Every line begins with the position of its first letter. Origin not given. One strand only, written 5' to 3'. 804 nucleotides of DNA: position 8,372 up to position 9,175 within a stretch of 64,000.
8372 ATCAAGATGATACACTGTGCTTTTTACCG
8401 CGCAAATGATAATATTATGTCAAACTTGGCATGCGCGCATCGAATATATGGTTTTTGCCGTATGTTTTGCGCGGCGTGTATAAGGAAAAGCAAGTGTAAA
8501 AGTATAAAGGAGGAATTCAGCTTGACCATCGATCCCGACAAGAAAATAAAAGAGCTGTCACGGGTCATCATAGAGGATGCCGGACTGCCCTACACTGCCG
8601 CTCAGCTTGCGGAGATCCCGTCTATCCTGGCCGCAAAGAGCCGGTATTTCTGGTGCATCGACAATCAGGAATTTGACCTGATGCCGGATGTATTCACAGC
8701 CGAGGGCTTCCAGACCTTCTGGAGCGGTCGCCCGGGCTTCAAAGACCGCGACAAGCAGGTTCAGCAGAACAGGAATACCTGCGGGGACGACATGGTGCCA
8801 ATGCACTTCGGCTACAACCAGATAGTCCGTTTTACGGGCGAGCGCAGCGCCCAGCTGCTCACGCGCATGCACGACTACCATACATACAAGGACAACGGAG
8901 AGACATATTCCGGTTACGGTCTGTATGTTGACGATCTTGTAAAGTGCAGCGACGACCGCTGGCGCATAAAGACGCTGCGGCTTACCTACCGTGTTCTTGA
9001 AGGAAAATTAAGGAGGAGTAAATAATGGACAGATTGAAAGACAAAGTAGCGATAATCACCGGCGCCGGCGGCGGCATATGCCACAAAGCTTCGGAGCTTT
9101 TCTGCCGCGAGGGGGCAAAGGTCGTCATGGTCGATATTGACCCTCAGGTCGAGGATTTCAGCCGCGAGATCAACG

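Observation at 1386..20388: Non-canonical bai-like (bile-acid/steroid CoA-thioester) gene cluster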

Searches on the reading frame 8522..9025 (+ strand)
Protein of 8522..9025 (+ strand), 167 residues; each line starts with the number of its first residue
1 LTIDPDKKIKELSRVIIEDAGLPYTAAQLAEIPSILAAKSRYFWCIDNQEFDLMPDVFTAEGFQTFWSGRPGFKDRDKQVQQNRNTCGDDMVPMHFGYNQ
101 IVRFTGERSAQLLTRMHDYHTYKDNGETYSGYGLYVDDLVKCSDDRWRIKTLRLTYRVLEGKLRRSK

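Call 20: find_homologous_proteins(query=window:8522-9025:+, max_evalue=0.001)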
Query window:8522-9025:+ (167 aa): 73 proteins with E <= 0.001 among 115 candidates.
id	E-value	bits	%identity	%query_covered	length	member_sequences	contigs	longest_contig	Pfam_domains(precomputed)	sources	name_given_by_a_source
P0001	1.0e-109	382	98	100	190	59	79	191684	PF13577.13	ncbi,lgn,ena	-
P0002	8.6e-95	333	84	100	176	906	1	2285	PF13577.13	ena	-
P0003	8.9e-95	333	84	100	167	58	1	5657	PF13577.13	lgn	-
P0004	1.6e-93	329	84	98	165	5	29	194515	PF13577.13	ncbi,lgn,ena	-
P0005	4.0e-93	328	83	100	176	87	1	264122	PF13577.13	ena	-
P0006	2.7e-92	325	84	98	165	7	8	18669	PF13577.13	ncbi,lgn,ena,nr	ncbi:MAG: nuclear transport factor 2 family protein [Oscillospiraceae bacterium]|nr:nuclear transpor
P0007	1.9e-91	322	83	98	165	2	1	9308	PF13577.13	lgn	-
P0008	2.2e-91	322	81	100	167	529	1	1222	PF13577.13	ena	-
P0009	4.7e-91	321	84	98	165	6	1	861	PF13577.13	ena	-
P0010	6.5e-91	320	80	99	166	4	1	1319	PF13577.13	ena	-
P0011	1.4e-90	319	82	99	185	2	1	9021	PF13577.13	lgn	-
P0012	1.6e-90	319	82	99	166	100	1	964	PF13577.13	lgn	-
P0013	1.8e-90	319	82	98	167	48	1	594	PF13577.13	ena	-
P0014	6.6e-90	317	83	98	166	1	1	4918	PF13577.13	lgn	-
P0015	1.1e-89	316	82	99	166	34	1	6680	PF13577.13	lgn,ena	-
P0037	1.6e-61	225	63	98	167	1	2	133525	PF13577.13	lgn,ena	-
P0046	1.3e-52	196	55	99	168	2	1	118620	PF13577.13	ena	-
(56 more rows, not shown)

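Call 22: find_related_loci(query=A1, collection=genome_contigs, flank=10000)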
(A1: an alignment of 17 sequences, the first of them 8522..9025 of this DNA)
Query A1 (167 aa) in genome_contigs; peptide patterns used: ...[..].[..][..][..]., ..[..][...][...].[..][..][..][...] (x = any residue, [..] = any of these).
49 stretches matched a pattern; 42 encode a relative of the query (tblastn E <= 1e-3); 40 distinct loci.
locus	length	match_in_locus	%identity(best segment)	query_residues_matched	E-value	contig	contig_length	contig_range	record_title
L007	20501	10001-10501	98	1-167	1e-113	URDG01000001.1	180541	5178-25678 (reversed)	uncultured Clostridiales bacterium isolate UMGS887 genome assembly, contig: NODE_21_length_180541_cov_6.297209, whole ge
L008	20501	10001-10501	89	1-167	4e-100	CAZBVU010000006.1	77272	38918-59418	MAG TPA_asm: uncultured Oscillospiraceae bacterium isolate SRP313737_co1_141 genome assembly, contig: NODE_548_length_77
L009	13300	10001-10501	84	1-167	1e-99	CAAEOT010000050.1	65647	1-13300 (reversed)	MAG TPA_asm: uncultured Oscillospiraceae bacterium, isolate HGM13038, WGS project CAAEOT010000000 data, contig: ERS53735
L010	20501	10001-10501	84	1-167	2e-99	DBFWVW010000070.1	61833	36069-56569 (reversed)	MAG TPA_asm: Oscillospiraceae bacterium isolate MAG8912 contig70, whole genome shotgun sequence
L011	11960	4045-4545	83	1-167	1e-98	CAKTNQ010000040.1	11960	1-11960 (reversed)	MAG: uncultured Oscillospiraceae bacterium isolate REFINED_METABAT215_TOP10_CONTIGS_1500_ASSEMBLY_K77_MERGED__Nepal_MoBi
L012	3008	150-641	84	1-164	1e-98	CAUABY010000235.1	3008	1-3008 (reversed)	MAG TPA_asm: uncultured Eubacteriales bacterium isolate ERR9762711_bin.29_MetaWRAP_v1.3_MAG genome assembly, contig: ERZ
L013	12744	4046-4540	84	1-165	4e-96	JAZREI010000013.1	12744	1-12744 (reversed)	MAG: Oscillospiraceae bacterium isolate T1900045500_YK20190194.MAGScoT_cleanbin_000048 SGB_7491_k141_1131639, whole geno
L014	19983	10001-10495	82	1-165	6e-95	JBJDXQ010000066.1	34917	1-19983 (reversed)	MAG: Candidatus Limivicinus sp. isolate SARD16_bin.009 NODE_558_length_34917_cov_22.095663, whole genome shotgun sequenc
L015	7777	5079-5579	80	1-167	2e-94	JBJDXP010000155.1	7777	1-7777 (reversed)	MAG: Candidatus Limivicinus sp. isolate LOHA37_bin.003 NODE_5241_length_7777_cov_28.947552, whole genome shotgun sequenc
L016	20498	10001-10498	82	1-166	2e-94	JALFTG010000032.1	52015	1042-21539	MAG: Oscillospiraceae bacterium isolate SUG991 k141_10233741, whole genome shotgun sequence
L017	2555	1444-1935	82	1-164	5e-97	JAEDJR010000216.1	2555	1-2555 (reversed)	MAG: Oscillospiraceae bacterium isolate MAG193 NODE_46366_length_2555_cov_19.167600, whole genome shotgun sequence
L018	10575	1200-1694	82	1-165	1e-93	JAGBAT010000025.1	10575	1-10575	MAG: Oscillospiraceae bacterium isolate RGIG8948 Water_deer_Rectum-1__c76085, whole genome shotgun sequence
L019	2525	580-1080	79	1-167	2e-96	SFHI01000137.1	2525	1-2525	MAG: Clostridiales bacterium isolate W1P1.011 Contig18671, whole genome shotgun sequence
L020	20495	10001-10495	83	1-165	2e-95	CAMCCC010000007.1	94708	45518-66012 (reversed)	MAG: uncultured bacterium isolate SRR17382097_bin.28_metaWRAP_v1.3_MAG genome assembly, contig: ERZ10544651.142, whole g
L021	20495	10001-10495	81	1-165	1e-92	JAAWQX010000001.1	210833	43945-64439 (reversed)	MAG: Oscillospiraceae bacterium isolate ABMPRH_187_1 SL341403_scaffold_48, whole genome shotgun sequence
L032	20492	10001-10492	58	1-164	1e-57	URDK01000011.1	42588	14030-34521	uncultured Clostridiales bacterium isolate UMGS893 genome assembly, contig: NODE_212_length_42588_cov_5.033880, whole ge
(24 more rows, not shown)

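Call 29: search_protein_families(library=ncbifam, proteins=[L007:1120-1647:-, L007:1702-3627:-, L007:4126-6117:+, L007:6353-7609:+, L007:7602-8174:+, L008:6970-8385:+, L008:8508-9869:+], max_evalue=1e-20)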
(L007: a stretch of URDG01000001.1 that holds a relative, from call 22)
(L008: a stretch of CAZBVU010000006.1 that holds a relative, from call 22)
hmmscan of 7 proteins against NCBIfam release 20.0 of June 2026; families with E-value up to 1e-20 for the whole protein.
L007:1120-1647:- (175 aa): 0 families

L007:1702-3627:- (641 aa): 8 families
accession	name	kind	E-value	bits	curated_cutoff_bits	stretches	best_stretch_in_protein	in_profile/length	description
NF041087.1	bile_acid_BaiCD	equivalog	5.4e-239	794.6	825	1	3-641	1-642/642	bile acid Fe-S flavoenzyme BaiCD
TIGR03997.1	mycofact_OYE_2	equivalog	4.8e-115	385.4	793.15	1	6-641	2-645/645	mycofactocin system FadH/OYE family oxidoreductase 2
NF045599.1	bili_reduct_long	exception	7e-113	378.1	750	1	6-641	1-641/641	bilirubin reductase, long form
NF045592.1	bili_reduct_N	equivalog_domain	2.2e-60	204.7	425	1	123-351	130-359/363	bilirubin reductase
NF010047.0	PRK13523.1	equivalog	1.1e-58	198.9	431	1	5-332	4-330/339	NADPH dehydrogenase NamA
NF006101.0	PRK08255.1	equivalog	6.7e-56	189.8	1078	1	120-322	536-730/768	bifunctional salicylyl-CoA 5-hydroxylase/oxidoreductase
TIGR03996.1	mycofact_OYE_1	hypoth_equivalog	8.3e-48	163.3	627.9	1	8-569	4-573/633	mycofactocin system FadH/OYE family oxidoreductase 1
NF007899.0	PRK10605.1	subfamily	1.2e-37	130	403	1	120-321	147-336/365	N-ethylmaleimide reductase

L007:4126-6117:+ (663 aa): 8 families
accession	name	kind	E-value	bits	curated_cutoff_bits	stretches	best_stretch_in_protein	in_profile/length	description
NF041087.1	bile_acid_BaiCD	equivalog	2.1e-125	419.3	825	1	9-662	3-641/642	bile acid Fe-S flavoenzyme BaiCD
TIGR03997.1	mycofact_OYE_2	equivalog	1.7e-120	403.4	793.15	1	9-662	1-644/645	mycofactocin system FadH/OYE family oxidoreductase 2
NF045599.1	bili_reduct_long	exception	4.5e-119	398.5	750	1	10-661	1-639/641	bilirubin reductase, long form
NF045592.1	bili_reduct_N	equivalog_domain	7.8e-56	189.8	425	1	9-355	1-350/363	bilirubin reductase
NF010047.0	PRK13523.1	equivalog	1.4e-53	182.1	431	1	8-339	3-324/339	NADPH dehydrogenase NamA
TIGR03996.1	mycofact_OYE_1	hypoth_equivalog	1.9e-51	175.4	627.9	1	21-656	13-629/633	mycofactocin system FadH/OYE family oxidoreductase 1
NF006101.0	PRK08255.1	equivalog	4.9e-50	170.4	1078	1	8-330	397-725/768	bifunctional salicylyl-CoA 5-hydroxylase/oxidoreductase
NF007899.0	PRK10605.1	subfamily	2.3e-34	119.3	403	1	5-334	1-336/365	N-ethylmaleimide reductase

L007:6353-7609:+ (418 aa): 0 families

L007:7602-8174:+ (190 aa): 0 families

L008:6970-8385:+ (471 aa): 1 family
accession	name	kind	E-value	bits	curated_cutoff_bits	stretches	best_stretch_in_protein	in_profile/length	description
TIGR00711.1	efflux_EmrB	subfamily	1.6e-28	99.7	230.2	1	40-433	34-422/485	DHA2 family efflux MFS transporter permease subunit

L008:8508-9869:+ (453 aa): 6 families
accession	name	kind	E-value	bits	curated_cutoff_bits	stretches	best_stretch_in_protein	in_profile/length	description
NF002914.1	PRK03525.1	equivalog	5.6e-80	269.2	413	1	15-414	3-396/400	L-carnitine CoA-transferase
NF052585.1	SucGlutTfsCaiB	equivalog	1.4e-35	122.7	750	1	22-403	8-392/394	succinate--glutarate CoA-transferase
NF003809.0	PRK05398.1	subfamily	1e-31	110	442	0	22-215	5-206/416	formyl-CoA transferase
TIGR03253.1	oxalate_frc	equivalog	1.3e-30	106.4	504.2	0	22-215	4-205/416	formyl-CoA transferase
NF041294.1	Scnl_mescCoAtase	equivalog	1.6e-25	90.1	700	1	21-396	3-380/381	succinyl-CoA:mesaconate CoA-transferase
NF008511.0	PRK11430.1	equivalog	8e-24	84.4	522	1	22-258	10-247/381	CoA:oxalate CoA-transferase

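Call 31: search_solved_structures(query=L007:1120-1647:-, max_evalue=0.001)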
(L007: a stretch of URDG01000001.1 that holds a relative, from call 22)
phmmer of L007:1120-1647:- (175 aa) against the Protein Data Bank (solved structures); distinct sequences matched with E-value up to 0.001: 4.
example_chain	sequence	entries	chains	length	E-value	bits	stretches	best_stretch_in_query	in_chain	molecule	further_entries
4l8o_A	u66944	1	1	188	6.7e-70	237.5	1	1-168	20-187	Bile acid 7a-dehydratase, BaiE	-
4leh_A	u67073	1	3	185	7.6e-67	227.5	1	1-166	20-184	Bile acid 7-alpha dehydratase, BaiE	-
4l8p_A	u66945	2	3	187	1.8e-65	223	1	1-168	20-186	Bile acid 7a-dehydratase, BaiE | Bile acid 7-alpha dehydratase, BaiE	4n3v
8abv_A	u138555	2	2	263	0.00026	24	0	3-35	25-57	SnoaL-like domain-containing protein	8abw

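Call 34: search_protein_families(library=pfam, proteins=[L007:6353-7609:+, L007:7602-8174:+], max_evalue=10)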
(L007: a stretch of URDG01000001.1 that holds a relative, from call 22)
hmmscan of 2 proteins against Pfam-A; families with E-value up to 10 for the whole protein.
L007:6353-7609:+ (418 aa): 3 families
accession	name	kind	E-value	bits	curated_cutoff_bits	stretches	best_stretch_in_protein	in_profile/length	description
PF12833.13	HTH_18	-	7.3e-24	84.3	33.6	2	330-408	1-79/80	Helix-turn-helix domain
PF00165.29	HTH_AraC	-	6.5e-06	26.6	26.6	2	272-289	25-42/42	Bacterial regulatory helix-turn-helix proteins, AraC family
PF02311.25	AraC_binding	-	0.0085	16.3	21.1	1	49-94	26-71/135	AraC-like ligand binding domain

L007:7602-8174:+ (190 aa): 2 families
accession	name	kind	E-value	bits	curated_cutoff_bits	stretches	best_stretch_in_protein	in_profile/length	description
PF07883.17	Cupin_2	-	0.0045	17.1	27.2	1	54-103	17-66/70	Cupin domain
PF02311.25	AraC_binding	-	0.029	14.5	21.1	1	58-101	26-69/135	AraC-like ligand binding domain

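Call 43: find_encoding_contigs(protein=P0037, flank=10000, max_places=1)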
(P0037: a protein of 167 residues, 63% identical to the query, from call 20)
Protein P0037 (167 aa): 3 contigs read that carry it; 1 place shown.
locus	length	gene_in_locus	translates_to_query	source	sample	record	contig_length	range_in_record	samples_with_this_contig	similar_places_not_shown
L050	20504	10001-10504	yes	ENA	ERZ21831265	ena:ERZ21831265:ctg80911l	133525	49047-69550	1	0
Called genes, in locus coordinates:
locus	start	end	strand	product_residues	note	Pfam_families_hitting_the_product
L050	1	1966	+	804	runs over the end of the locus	PF02837:Glyco_hydro_2_N (weak), PF00703:Glyco_hydro_2, PF02836:Glyco_hydro_2_C, PF16355:DUF4982, PF18565:Glyco_hydro2_C5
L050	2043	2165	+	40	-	-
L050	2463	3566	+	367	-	PF13407:Peripla_BP_4 (weak)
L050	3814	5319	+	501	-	PF00005:ABC_tran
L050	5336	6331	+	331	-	PF02653:BPD_transp_2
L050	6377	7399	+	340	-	PF02653:BPD_transp_2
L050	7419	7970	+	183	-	PF00933:Glyco_hydro_3 (weak)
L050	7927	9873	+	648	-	PF00933:Glyco_hydro_3, PF01915:Glyco_hydro_3_C, PF14310:Fn3-like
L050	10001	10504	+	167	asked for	PF13577:SnoaL_4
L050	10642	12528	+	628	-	PF00724:Oxidored_FMN, PF01262:AlaDh_PNT_C (faint), PF13434:Lys_Orn_oxgnase (faint), PF01266:DAO (faint), PF01494:FAD_binding_3 (faint), PF07992:Pyr_redox_2, PF13738:Pyr_redox_3 (weak), PF00070:Pyr_redox, +3 more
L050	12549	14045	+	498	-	PF01073:3Beta_HSD, PF01370:Epimerase, PF02719:Polysacc_synt_2 (weak), PF05368:NmrA (weak), PF07993:NAD_binding_4 (faint), PF13460:NAD_binding_10, PF16363:GDP_Man_Dehyd (weak)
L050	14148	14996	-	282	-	PF10114:PocR, PF12833:HTH_18, PF00165:HTH_AraC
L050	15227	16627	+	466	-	PF02952:Fucose_iso_C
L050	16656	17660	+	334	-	PF01116:F_bP_aldolase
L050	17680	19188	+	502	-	PF00370:FGGY_N, PF02782:FGGY_C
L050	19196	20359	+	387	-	PF01232:Mannitol_dh, PF08125:Mannitol_dh_C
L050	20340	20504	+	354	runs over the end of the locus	PF14486:DUF4432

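Call 44: find_encoding_contigs(protein=P0046, flank=10000, max_places=1)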
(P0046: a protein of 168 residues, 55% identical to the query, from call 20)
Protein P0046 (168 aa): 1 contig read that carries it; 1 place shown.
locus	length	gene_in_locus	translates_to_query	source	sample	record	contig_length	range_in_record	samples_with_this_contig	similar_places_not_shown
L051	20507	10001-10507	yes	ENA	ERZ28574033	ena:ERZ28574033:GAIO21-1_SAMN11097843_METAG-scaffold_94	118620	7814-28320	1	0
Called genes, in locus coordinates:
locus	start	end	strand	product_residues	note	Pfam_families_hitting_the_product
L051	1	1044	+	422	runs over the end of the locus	PF08245:Mur_ligase_M, PF02875:Mur_ligase_C, PF27239:FOL3_C (weak)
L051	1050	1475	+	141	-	PF03652:RuvX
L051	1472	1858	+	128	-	-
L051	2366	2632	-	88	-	PF12844:HTH_19 (weak), PF13560:HTH_31, PF01381:HTH_3, PF13443:HTH_26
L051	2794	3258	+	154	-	-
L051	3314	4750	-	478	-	PF00587:tRNA-synt_2b, PF03129:HGTP_anticodon, PF09180:ProRS-C_1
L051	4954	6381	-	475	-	-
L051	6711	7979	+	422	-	PF07690:MFS_1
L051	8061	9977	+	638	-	PF00724:Oxidored_FMN, PF01207:Dus (weak), PF00890:FAD_binding_2 (weak), PF07992:Pyr_redox_2, PF12831:FAD_oxidored, PF13450:NAD_binding_8 (weak), PF13738:Pyr_redox_3, PF00070:Pyr_redox, +4 more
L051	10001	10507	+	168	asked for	PF13577:SnoaL_4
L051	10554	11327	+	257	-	PF00106:adh_short, PF08659:KR, PF13561:adh_short_C2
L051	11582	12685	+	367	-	-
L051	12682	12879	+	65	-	-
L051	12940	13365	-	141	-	PF04657:DMT_YdcZ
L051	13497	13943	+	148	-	PF13291:ACT_4 (weak), PF01842:ACT (weak)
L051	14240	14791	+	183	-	PF01965:DJ-1_PfpI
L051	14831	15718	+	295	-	PF02645:DegV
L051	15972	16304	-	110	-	PF12675:DUF3795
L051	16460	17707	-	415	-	PF00395:SLH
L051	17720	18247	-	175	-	-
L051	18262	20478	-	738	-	PF00092:VWA (weak), PF13519:VWA_2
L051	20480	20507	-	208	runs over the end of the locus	-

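Call 45: find_encoding_contigs(protein=P0004, flank=10000, max_places=2)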
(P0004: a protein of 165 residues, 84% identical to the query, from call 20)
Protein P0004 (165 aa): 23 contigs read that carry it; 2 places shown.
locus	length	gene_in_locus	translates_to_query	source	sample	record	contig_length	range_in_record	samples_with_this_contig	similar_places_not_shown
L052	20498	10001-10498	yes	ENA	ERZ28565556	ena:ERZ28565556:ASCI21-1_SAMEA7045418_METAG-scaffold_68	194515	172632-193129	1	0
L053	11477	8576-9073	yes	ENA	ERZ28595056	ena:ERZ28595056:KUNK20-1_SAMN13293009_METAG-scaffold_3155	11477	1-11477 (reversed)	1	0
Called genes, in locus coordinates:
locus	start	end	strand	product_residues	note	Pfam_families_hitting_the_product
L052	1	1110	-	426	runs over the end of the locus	PF13416:SBP_bac_8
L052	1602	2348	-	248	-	PF00072:Response_reg, PF12833:HTH_18, PF00165:HTH_AraC (weak)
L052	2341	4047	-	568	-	PF00672:HAMP, PF06580:His_kinase, PF02518:HATPase_c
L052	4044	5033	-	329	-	PF01547:SBP_bac_1, PF13531:SBP_bac_11, PF13416:SBP_bac_8, PF13343:SBP_bac_6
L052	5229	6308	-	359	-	PF00005:ABC_tran, PF08402:TOBE_2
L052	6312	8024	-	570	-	PF00528:BPD_transp_1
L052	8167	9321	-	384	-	PF13531:SBP_bac_11, PF01547:SBP_bac_1, PF13416:SBP_bac_8, PF13343:SBP_bac_6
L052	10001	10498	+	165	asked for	PF13577:SnoaL_4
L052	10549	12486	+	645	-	PF00724:Oxidored_FMN, PF00890:FAD_binding_2 (weak), PF01134:GIDA (weak), PF03486:HI0933_like (weak), PF07992:Pyr_redox_2, PF12831:FAD_oxidored, PF13450:NAD_binding_8, PF00070:Pyr_redox, +4 more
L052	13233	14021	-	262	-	PF01381:HTH_3, PF13443:HTH_26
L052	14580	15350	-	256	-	PF06541:ABC_trans_CmpB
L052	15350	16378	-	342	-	PF03706:LPG_synthase_TM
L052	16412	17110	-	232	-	PF00657:Lipase_GDSL, PF13472:Lipase_GDSL_2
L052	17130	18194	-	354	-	PF00672:HAMP (weak), PF00512:HisKA, PF02518:HATPase_c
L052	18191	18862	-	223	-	PF00072:Response_reg, PF00486:Trans_reg_C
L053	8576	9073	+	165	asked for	PF13577:SnoaL_4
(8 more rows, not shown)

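Call 51: find_homologous_proteins(query=L007:1120-1647:-, max_evalue=1e-10)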
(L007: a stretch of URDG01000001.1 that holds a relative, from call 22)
Query L007:1120-1647:- (175 aa): 108 proteins with E <= 1e-10 among 137 candidates.
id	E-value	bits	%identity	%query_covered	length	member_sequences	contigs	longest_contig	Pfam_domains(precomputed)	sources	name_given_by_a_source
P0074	2.8e-106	371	95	96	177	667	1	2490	PF14534.13,PF13577.13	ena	-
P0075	1.4e-104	365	92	96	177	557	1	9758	PF14534.13,PF13577.13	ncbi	-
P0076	1.9e-104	365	90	100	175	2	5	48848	PF12680.14,PF14534.13,PF13577.13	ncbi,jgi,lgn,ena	-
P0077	1.6e-100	352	89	96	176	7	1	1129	PF12680.14,PF14534.13,PF13577.13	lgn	-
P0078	1.6e-98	345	92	90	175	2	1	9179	PF14534.13,PF13577.13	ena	-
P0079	1.7e-98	345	87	96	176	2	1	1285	PF14534.13,PF13577.13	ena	-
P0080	1.7e-97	342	85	96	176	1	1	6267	PF12680.14,PF14534.13,PF13577.13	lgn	-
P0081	4.8e-97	341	86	96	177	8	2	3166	PF12680.14,PF14534.13,PF13577.13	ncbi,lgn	-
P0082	4.6e-96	337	84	96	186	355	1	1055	PF14534.13,PF13577.13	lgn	-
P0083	3.8e-95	334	85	95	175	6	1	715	PF12680.14,PF14534.13,PF13577.13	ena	-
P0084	1.5e-94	332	83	96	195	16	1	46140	PF14534.13,PF13577.13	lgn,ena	-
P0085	7.7e-94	330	82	96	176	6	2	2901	PF14534.13,PF13577.13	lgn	-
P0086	8.5e-94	330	95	83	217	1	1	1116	PF14534.13,PF13577.13,PF01751.29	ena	-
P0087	9.9e-94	330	85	96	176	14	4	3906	PF12680.14,PF14534.13,PF13577.13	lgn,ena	-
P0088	1.4e-93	329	82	95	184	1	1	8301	PF12680.14,PF14534.13,PF13577.13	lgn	-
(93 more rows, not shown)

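Call 52: find_encoding_contigs(protein=P0075, flank=10000, max_places=3)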
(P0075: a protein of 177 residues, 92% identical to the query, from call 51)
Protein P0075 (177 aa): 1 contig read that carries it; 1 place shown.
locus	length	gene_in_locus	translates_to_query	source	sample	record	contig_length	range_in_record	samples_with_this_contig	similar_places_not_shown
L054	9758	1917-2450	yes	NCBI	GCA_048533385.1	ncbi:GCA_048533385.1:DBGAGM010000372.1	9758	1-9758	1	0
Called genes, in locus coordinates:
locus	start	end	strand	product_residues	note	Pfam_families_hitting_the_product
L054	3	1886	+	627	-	?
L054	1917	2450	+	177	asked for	PF13577:SnoaL_4, PF14534:DUF4440 (weak)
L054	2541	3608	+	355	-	PF14397:ATPgrasp_ST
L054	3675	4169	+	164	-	PF13577:SnoaL_4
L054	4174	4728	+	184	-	PF13577:SnoaL_4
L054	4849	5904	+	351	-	PF14397:ATPgrasp_ST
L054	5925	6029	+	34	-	-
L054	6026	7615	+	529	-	PF00474:SSF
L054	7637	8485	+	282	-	PF04230:PS_pyruv_trans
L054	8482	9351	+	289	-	PF00535:Glycos_transf_2, PF10111:Glyco_tranf_2_2, PF13641:Glyco_tranf_2_3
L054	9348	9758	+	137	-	?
